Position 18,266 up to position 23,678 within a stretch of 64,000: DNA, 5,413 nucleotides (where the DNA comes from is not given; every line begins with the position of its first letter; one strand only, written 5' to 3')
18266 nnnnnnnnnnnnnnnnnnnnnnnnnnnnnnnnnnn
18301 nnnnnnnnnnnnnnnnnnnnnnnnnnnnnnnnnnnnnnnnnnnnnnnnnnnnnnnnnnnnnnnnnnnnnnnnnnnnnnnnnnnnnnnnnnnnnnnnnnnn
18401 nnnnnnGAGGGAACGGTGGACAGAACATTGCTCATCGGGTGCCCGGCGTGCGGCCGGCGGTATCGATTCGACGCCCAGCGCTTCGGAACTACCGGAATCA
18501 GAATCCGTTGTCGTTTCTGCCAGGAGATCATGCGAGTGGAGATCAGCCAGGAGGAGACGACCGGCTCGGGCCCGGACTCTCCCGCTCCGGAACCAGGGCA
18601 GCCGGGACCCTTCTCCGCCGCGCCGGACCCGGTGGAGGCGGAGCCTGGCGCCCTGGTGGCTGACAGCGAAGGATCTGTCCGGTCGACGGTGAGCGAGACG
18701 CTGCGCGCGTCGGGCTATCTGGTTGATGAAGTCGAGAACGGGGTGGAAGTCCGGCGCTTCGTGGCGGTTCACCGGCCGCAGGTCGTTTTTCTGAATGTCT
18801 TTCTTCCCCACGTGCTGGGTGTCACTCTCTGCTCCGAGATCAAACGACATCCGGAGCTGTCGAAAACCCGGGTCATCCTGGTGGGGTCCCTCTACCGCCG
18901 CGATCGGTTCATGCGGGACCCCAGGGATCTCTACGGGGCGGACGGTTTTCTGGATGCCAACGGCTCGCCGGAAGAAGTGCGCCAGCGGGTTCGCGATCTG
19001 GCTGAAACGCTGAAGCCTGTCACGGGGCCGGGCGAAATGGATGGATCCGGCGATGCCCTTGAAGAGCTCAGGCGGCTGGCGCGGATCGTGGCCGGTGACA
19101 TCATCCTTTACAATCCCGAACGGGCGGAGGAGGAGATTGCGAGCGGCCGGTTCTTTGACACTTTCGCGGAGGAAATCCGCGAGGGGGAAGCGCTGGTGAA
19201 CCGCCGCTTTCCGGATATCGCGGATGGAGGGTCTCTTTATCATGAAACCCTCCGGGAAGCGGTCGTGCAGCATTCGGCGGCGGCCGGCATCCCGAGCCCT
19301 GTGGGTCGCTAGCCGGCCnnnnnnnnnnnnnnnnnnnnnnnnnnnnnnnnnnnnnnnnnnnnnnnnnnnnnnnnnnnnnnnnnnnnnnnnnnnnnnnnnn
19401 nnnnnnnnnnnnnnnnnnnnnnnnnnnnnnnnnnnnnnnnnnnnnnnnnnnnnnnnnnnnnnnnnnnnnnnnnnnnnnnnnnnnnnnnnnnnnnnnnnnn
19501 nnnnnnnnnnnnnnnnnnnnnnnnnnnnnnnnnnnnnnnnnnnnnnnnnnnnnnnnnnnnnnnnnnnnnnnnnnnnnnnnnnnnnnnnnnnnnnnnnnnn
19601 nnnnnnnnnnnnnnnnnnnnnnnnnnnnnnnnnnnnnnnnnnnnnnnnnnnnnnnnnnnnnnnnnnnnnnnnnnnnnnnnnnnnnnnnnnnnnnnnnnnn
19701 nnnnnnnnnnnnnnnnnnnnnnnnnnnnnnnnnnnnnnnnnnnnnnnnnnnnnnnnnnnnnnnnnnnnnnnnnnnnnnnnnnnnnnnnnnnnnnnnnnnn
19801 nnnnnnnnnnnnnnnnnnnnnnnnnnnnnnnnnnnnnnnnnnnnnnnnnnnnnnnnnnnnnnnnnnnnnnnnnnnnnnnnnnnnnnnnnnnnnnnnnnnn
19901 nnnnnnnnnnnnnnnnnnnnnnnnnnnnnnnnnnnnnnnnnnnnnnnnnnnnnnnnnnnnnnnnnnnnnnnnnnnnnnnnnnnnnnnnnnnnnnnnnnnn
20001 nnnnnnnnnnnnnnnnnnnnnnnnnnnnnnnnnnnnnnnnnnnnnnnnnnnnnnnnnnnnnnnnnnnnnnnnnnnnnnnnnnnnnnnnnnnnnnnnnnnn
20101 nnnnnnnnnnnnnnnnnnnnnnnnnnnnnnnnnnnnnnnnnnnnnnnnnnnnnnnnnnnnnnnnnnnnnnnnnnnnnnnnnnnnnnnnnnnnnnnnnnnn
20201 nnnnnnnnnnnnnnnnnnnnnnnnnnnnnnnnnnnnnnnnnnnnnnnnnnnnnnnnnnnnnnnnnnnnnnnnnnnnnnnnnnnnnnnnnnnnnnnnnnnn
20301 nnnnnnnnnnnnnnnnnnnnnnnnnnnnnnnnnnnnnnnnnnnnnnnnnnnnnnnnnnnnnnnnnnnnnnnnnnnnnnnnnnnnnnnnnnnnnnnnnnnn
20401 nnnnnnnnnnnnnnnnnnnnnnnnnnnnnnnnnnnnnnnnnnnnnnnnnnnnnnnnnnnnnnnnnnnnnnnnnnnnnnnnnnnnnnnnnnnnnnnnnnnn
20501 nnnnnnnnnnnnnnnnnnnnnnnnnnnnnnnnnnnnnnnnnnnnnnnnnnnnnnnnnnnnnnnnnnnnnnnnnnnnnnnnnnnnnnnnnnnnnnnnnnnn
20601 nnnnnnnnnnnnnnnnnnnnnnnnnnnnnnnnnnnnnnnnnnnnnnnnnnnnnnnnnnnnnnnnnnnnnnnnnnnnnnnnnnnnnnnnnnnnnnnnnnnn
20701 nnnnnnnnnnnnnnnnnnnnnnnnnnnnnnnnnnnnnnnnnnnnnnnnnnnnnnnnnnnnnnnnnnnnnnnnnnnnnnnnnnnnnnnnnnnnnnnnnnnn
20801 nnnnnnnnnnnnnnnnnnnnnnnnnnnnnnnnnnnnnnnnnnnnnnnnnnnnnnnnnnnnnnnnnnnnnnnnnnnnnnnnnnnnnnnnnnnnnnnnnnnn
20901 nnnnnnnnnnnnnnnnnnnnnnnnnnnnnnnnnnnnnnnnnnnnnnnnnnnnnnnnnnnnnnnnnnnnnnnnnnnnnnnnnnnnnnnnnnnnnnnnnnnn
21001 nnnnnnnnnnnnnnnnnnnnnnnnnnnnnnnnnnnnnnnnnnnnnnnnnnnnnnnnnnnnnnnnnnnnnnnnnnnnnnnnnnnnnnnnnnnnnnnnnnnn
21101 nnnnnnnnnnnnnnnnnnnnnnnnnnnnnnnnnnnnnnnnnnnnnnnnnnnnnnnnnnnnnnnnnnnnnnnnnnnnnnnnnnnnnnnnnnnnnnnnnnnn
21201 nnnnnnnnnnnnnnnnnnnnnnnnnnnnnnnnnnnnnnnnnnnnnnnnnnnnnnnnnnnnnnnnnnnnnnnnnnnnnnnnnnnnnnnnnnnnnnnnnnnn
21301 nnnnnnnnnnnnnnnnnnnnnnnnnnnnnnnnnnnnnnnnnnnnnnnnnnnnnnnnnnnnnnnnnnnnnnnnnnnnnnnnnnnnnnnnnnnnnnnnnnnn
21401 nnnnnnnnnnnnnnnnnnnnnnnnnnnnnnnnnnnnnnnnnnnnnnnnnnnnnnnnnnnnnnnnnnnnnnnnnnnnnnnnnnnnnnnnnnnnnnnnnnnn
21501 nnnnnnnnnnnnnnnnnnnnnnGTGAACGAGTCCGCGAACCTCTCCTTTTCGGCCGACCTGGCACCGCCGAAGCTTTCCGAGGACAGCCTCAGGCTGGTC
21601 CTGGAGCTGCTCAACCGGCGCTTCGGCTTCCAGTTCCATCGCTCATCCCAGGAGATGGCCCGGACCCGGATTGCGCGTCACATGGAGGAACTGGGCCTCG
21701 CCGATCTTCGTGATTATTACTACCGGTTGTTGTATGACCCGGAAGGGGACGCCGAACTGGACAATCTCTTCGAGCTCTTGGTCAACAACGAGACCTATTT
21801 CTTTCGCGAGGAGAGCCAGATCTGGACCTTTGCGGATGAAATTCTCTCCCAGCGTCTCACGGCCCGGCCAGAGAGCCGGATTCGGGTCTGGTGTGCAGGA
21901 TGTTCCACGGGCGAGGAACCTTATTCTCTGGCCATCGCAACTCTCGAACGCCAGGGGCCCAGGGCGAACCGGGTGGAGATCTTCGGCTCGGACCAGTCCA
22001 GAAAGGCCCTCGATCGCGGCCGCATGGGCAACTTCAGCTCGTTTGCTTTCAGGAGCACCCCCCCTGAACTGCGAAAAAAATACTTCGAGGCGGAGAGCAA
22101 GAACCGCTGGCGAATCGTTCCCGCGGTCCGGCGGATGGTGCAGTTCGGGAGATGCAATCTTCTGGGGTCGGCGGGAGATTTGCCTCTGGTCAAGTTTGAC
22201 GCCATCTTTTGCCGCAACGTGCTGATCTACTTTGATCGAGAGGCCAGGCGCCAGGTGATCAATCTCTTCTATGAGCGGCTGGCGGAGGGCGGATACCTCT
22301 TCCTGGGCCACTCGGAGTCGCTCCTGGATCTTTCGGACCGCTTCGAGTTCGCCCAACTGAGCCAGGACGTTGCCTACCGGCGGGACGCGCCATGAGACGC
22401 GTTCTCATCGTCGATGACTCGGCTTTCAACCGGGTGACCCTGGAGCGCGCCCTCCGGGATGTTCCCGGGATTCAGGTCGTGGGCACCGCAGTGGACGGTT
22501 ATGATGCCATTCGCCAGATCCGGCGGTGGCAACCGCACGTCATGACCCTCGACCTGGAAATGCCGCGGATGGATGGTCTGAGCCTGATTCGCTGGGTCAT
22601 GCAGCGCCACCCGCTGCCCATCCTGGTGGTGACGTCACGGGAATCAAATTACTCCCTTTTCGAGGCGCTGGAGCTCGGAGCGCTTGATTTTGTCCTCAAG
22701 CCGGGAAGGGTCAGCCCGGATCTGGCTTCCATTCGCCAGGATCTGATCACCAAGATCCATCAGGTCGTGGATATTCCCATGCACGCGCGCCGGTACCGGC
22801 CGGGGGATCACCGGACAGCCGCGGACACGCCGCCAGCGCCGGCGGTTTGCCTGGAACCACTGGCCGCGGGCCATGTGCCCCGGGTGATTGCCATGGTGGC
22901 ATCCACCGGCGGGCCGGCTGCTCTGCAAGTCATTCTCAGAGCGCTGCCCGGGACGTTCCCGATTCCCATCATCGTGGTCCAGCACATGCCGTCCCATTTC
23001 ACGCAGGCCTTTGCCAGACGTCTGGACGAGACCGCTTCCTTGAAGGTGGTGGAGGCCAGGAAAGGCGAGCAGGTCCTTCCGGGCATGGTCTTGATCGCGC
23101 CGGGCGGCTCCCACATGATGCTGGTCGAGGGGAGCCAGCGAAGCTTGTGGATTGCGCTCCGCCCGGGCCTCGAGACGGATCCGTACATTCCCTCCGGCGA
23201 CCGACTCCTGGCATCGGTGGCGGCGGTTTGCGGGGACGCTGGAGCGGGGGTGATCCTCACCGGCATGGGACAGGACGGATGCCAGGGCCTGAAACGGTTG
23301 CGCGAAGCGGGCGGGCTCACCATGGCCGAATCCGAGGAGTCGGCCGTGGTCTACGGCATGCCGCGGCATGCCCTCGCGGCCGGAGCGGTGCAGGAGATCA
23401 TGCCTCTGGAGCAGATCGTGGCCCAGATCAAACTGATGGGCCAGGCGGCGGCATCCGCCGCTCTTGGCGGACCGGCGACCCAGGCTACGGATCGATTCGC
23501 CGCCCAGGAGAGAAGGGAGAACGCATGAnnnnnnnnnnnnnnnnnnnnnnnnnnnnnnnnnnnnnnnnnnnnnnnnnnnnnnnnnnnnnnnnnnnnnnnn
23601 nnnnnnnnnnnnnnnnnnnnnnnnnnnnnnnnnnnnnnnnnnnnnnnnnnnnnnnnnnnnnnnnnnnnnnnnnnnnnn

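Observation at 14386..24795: MCP-less, 10-gene chemosensory-like cluster with GAF, HEAT and zinc-ribbon components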

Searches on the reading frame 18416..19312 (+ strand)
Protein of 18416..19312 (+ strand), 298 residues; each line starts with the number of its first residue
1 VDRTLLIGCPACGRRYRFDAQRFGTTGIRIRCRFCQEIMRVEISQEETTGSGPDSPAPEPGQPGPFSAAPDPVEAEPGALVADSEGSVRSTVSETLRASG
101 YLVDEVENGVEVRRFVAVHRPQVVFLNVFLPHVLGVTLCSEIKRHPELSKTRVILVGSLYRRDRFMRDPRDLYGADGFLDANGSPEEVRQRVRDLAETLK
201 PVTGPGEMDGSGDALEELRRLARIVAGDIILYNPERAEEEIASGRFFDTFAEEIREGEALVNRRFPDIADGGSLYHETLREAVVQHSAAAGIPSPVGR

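Call 4: search_protein_families(library=pfam, proteins=[window:18416-19312:+], max_evalue=0.01)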
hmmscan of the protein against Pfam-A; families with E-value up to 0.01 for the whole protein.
window:18416-19312:+ (298 aa): 3 families
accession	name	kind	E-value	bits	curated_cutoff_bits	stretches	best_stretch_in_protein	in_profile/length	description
PF00072.30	Response_reg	-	1.9e-11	44.5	30.2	1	80-192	2-110/111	Response regulator receiver domain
PF13717.11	Zn_ribbon_4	-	5.9e-07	29.8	30.3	1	7-39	3-35/36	zinc-ribbon domain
PF13719.11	Zn_ribbon_5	-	0.0014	18.8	29.3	1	5-39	1-35/37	zinc-ribbon domain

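Call 8: search_protein_families(library=ncbifam, proteins=[window:18416-19312:+], max_evalue=0.001)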
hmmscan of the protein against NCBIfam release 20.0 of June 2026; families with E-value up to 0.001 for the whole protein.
window:18416-19312:+ (298 aa): 23 families
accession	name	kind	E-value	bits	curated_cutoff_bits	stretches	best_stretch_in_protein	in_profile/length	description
NF007982.1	PRK10710.1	equivalog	2e-09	37.4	380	1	79-197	10-123/235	envelope stress response regulator BaeR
NF045944.1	ResRegRpaBCyano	equivalog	2.1e-09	37.1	330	1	80-197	1-113/229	response regulator transcription factor RpaB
NF041367.1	CheY_Halo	equivalog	3.9e-08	33.7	200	1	80-194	2-112/114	chemotaxis protein CheY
NF041866.1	EpsW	equivalog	1.5e-07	31.1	200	1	86-196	15-125/131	exopolysaccharide biosynthesis response regulator EpsW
NF008296.0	PRK11083.1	equivalog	2.3e-07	30.4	273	1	79-201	6-123/228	two-component system response regulator CreB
NF041733.1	resp_reg_CseB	equivalog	4.4e-07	29.5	350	1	83-156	7-77/228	two-component system response regulator CseB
TIGR01818.1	ntrC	equivalog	3e-06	26.3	558.6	1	80-149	2-72/463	nitrogen regulation protein NR(I)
TIGR02154.1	PhoB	equivalog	3.3e-06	26.6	296.2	1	80-193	6-117/226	phosphate regulon transcriptional regulator PhoB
NF040689.1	MtrAB_MtrA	equivalog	1.7e-05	24.2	300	1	80-147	2-69/219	MtrAB system response regulator MtrA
NF007135.0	PRK09581.1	equivalog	1.8e-05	23.8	474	1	94-195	20-119/457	PleD family two-component system response regulator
NF047465.1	hybrid_HK_LvrA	exception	2e-05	22.8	1200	1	77-201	468-589/819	hybrid histidine kinase/response regulator LvrA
NF008378.0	PRK11173.1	equivalog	5.5e-05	22.6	334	1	79-196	6-118/238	two-component system response regulator ArcA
NF008677.0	PRK11697.1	equivalog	9.3e-05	21.9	246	1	79-143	4-70/238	two-component system response regulator BtsR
NF008469.0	PRK11361.1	equivalog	9.6e-05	21.2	714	1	79-156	7-82/461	acetoacetate metabolism transcriptional regulator AtoC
NF007005.1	PRK09468.1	equivalog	0.00011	21.7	331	1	80-195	7-118/237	osmolarity response regulator transcription factor OmpR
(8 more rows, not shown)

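Call 30: find_homologous_proteins(query=window:18416-19312:+, max_evalue=0.00001)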
Query window:18416-19312:+ (298 aa): 47 proteins with E <= 0.00001 among 4051 candidates.
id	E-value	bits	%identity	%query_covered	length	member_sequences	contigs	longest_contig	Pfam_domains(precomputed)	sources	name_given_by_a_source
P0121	3.8e-194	662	100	100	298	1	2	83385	PF13717.12,PF00072.31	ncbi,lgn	ncbi:MAG: response regulator [Acidobacteriota bacterium]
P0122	1.3e-94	335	50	99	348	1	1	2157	PF13717.12,PF00072.31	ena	-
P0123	4.4e-93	330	63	75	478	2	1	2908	PF00072.31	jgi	jgi:CheY-like chemotaxis protein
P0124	2.3e-90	321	54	85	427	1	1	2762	PF13717.12,PF00072.31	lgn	-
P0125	2.8e-90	321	49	98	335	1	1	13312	PF13717.12,PF00072.31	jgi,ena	-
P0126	1.3e-89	318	49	100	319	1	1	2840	PF13717.12,PF00072.31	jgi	jgi:CheY-like chemotaxis protein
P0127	5.4e-89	316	50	100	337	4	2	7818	PF00072.31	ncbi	-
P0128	7.6e-89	316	47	98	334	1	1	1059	PF13717.12,PF00072.31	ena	-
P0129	9.4e-89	316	48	99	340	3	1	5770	PF13717.12,PF00072.31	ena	-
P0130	1.5e-87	312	51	99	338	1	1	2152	PF13717.12,PF00072.31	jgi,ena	-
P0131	7.9e-87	309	54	96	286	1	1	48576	PF13717.12,PF00072.31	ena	-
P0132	2.4e-86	308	49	100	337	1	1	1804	PF00072.31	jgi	jgi:CheY-like chemotaxis protein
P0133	2.6e-86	308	49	99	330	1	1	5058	PF13717.12,PF00072.31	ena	-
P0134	9.8e-86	306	46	99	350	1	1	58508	PF13717.12,PF00072.31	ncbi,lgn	ncbi:MAG: response regulator [Acidobacteriota bacterium]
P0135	2.3e-85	305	50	100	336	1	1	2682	PF00072.31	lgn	-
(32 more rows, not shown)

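Call 66: predict_structure(alignment_id=A5)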
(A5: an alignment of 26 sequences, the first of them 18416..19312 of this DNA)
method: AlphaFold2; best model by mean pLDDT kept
length: 298 residues; sequences in the alignment: 26
mean_pLDDT: 85.9   pTM: 0.52
mean pLDDT of the five models: 85.9, 85.5, 84.4, 83.7, 83.1
residues with pLDDT >= 90: 193; 70-90: 55; 50-70: 33; < 50: 17
segments of 3 or more residues with pLDDT < 50: 51-56, 204-211
pLDDT, mean of each block of 10 residues (from residue 1): 85 88 85 89 74 50 55 83 97 97 97 94 96 95 92 85 63 91 95 93 49 83 93 94 97 96 94 97 94 77
secondary structure, 60 per line:
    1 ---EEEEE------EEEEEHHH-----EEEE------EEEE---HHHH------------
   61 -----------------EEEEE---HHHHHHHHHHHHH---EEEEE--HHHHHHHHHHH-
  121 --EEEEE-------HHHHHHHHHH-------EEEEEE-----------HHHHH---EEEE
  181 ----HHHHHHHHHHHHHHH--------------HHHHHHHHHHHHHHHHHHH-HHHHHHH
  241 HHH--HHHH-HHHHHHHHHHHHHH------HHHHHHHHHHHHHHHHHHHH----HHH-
elements in order: E4-8 E15-19 E28-31 E38-41 H45-48 E78-82 H86-98 E102-106 H109-119 E123-127 H135-144 E152-157 H169-173 E177-180 H185-199 H214-232 H234-243 H246-249 H251-264 H271-290

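Call 69: fold_search(model_id=the predicted structure, library=pdb)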
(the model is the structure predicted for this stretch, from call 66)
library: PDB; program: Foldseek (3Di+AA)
matches with E <= 10: 1583; with E <= 0.001: 506
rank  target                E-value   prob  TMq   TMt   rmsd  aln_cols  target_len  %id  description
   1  9dvt_S                2.4e-09  1.00  0.36  0.46   5.3       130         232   26  Cryo-EM structure of RpaA bound to PkaiBC DNA and the CTD of the alpha subunit of RNAP from the cyanobacterium Synecho (released 2025-10-15)
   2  9dvt_R                5.6e-09  1.00  0.35  0.43   3.1       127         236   26  Cryo-EM structure of RpaA bound to PkaiBC DNA and the CTD of the alpha subunit of RNAP from the cyanobacterium Synecho (released 2025-10-15)
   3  4hnr                  2.2e-08  1.00  0.36  0.84   2.3       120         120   21  High resolution structure of Chemotaxis response regulator CheY4 of Vibrio cholerae (released 2013-10-02)
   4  3gt7                  3.9e-08  1.00  0.34  0.72   3.7       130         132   27  CRYSTAL STRUCTURE OF SIGNAL RECEIVER DOMAIN OF SIGNAL TRANSDUCTION HISTIDINE KINASE FROM Syntrophus aciditrophicus (released 2009-04-14)
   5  1zes_A                4.6e-08  1.00  0.33  0.74   3.1       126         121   21  BeF3- activated PhoB receiver domain (released 2005-09-20)
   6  1zes_B                5.2e-08  1.00  0.33  0.75   3.2       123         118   21  BeF3- activated PhoB receiver domain (released 2005-09-20)
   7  2iyn_B                5.5e-08  1.00  0.36  0.79   2.9       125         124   21  The co-factor-induced pre-active conformation in PhoB (released 2006-08-30)
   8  2jb9_B                6.3e-08  1.00  0.35  0.79   2.8       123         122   21  PhoB response regulator receiver domain constitutively-active double mutant D10A and D53E. (released 2007-01-04)
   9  3nhz_A                6.3e-08  1.00  0.33  0.77   3.3       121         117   21  Structure of N-terminal Domain of MtrA (released 2010-08-11)
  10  2i6f_C                7.1e-08  1.00  0.34  0.79   2.8       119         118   20  Receiver domain from Myxococcus xanthus social motility protein FrzS (released 2007-03-13)
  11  6rh8_C                9.0e-08  1.00  0.35  0.81   2.7       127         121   22  Revisiting pH-gated conformational switch. Complex HK853 mutant H260A -RR468 mutant D53A pH 5.3 (released 2020-02-19)
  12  2jb9_A                1.1e-07  1.00  0.35  0.79   3.1       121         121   21  PhoB response regulator receiver domain constitutively-active double mutant D10A and D53E. (released 2007-01-04)
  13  1b00_A                1.1e-07  1.00  0.33  0.73   3.1       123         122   21  PHOB RECEIVER DOMAIN FROM ESCHERICHIA COLI (released 1999-11-19)
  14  1i3c_A                1.2e-07  1.00  0.39  0.76   2.6       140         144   18  RESPONSE REGULATOR FOR CYANOBACTERIAL PHYTOCHROME, RCP1 (released 2002-03-06)
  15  2jba_B                1.2e-07  1.00  0.35  0.79   2.7       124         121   21  PhoB response regulator receiver domain constitutively-active double mutant D53A and Y102C. (released 2007-01-04)
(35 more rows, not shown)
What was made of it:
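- Tried and rejected: The C-terminal domain remains unassigned (call 69).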

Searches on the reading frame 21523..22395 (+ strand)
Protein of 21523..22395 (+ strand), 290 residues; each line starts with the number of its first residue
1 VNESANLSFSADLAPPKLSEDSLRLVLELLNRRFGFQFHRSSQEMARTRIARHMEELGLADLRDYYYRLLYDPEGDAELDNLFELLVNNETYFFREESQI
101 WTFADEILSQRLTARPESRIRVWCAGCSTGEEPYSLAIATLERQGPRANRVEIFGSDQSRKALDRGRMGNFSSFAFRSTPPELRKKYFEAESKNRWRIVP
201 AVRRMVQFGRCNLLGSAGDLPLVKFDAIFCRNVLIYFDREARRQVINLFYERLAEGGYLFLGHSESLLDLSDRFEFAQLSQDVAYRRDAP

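Call 4: search_protein_families(library=pfam, proteins=[window:21523-22395:+], max_evalue=0.01)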
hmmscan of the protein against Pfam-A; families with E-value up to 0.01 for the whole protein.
window:21523-22395:+ (290 aa): 4 families
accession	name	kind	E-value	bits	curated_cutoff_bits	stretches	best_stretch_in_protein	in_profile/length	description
PF01739.24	CheR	-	1.6e-56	191.3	27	1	89-280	1-192/195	CheR methyltransferase, SAM binding domain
PF03705.20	CheR_N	-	2.9e-08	33.7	27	1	23-73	3-53/53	CheR methyltransferase, all-alpha domain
PF08242.18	Methyltransf_12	-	0.0003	21.9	30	1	218-259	59-98/98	Methyltransferase domain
PF13649.12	Methyltransf_25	-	0.0031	18.6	27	0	215-257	53-97/97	Methyltransferase domain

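Call 8: search_protein_families(library=ncbifam, proteins=[window:21523-22395:+], max_evalue=0.001)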
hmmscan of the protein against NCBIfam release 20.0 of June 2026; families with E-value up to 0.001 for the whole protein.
window:21523-22395:+ (290 aa): 1 family
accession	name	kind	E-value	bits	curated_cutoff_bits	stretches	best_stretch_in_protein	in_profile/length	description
NF007902.0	PRK10611.1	equivalog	1.8e-42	145.6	435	1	17-276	21-275/287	protein-glutamate O-methyltransferase CheR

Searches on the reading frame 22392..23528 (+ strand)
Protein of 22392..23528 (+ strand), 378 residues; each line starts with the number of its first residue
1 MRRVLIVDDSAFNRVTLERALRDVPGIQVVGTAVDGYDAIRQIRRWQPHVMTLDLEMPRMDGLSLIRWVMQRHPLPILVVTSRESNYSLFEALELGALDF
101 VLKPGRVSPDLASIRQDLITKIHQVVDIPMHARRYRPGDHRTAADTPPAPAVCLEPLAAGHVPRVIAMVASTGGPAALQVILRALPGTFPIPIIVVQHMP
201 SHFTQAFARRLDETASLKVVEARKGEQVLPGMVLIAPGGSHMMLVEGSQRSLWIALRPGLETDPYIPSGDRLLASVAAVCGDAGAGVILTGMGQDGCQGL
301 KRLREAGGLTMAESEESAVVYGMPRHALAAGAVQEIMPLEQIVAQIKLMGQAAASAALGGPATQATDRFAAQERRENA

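Call 4: search_protein_families(library=pfam, proteins=[window:22392-23528:+], max_evalue=0.01)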
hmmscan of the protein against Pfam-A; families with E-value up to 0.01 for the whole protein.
window:22392-23528:+ (378 aa): 2 families
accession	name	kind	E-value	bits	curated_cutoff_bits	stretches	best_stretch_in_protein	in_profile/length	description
PF01339.22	CheB_methylest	-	1.5e-59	201.1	24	1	166-346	1-174/174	CheB methylesterase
PF00072.30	Response_reg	-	8.6e-22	77.9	30.2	1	4-105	1-101/111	Response regulator receiver domain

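Call 8: search_protein_families(library=ncbifam, proteins=[window:22392-23528:+], max_evalue=0.001)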
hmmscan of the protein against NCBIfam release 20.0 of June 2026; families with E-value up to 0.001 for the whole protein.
window:22392-23528:+ (378 aa): 82 families (the best 25 are shown)
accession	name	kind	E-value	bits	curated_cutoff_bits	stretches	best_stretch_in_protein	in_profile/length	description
NF001965.0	PRK00742.1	subfamily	4.7e-105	351.7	293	1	3-346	5-349/357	chemotaxis-specific protein-glutamate methyltransferase CheB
NF009206.0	PRK12555.1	subfamily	4.5e-97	325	342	1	3-346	2-332/340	chemotaxis-specific protein-glutamate methyltransferase CheB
NF008677.0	PRK11697.1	equivalog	1.2e-17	64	246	1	1-118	1-119/238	two-component system response regulator BtsR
NF011896.0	PRK15369.1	equivalog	5.7e-17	62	242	1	3-121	5-124/211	two component system response regulator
NF041733.1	resp_reg_CseB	equivalog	5.3e-16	58.7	350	1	3-118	2-115/228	two-component system response regulator CseB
NF007969.0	PRK10693.1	equivalog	1.6e-15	57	329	1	2-122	8-124/337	two-component system response regulator RssB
NF008078.0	PRK10816.1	equivalog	1e-14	54.6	336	1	3-114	2-112/223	two-component system response regulator PhoP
NF040534.1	resp_reg_YycF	equivalog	1.2e-14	54.1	340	1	3-120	2-117/231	response regulator YycF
NF045505.1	RR_RssB_Pseudo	equivalog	4.4e-13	49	700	1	3-136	7-135/394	two-component system response regulator RssB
TIGR01818.1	ntrC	equivalog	1.9e-12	46.7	558.6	1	4-111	1-107/463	nitrogen regulation protein NR(I)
NF007935.0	PRK10651.1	equivalog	2.7e-12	46.4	250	1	3-104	8-110/216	two-component system response regulator NarL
NF045944.1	ResRegRpaBCyano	equivalog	4e-12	46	330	1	5-105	1-99/229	response regulator transcription factor RpaB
NF007018.1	PRK09483.1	equivalog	4.1e-12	46.2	280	1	2-108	2-109/217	UvrY/SirA/GacA family response regulator transcription factor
NF007005.1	PRK09468.1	equivalog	4.5e-12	45.9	331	1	2-129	4-130/237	osmolarity response regulator transcription factor OmpR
TIGR02875.1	spore_0_A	equivalog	5.4e-12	45.5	200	1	3-121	4-124/262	sporulation transcription factor Spo0A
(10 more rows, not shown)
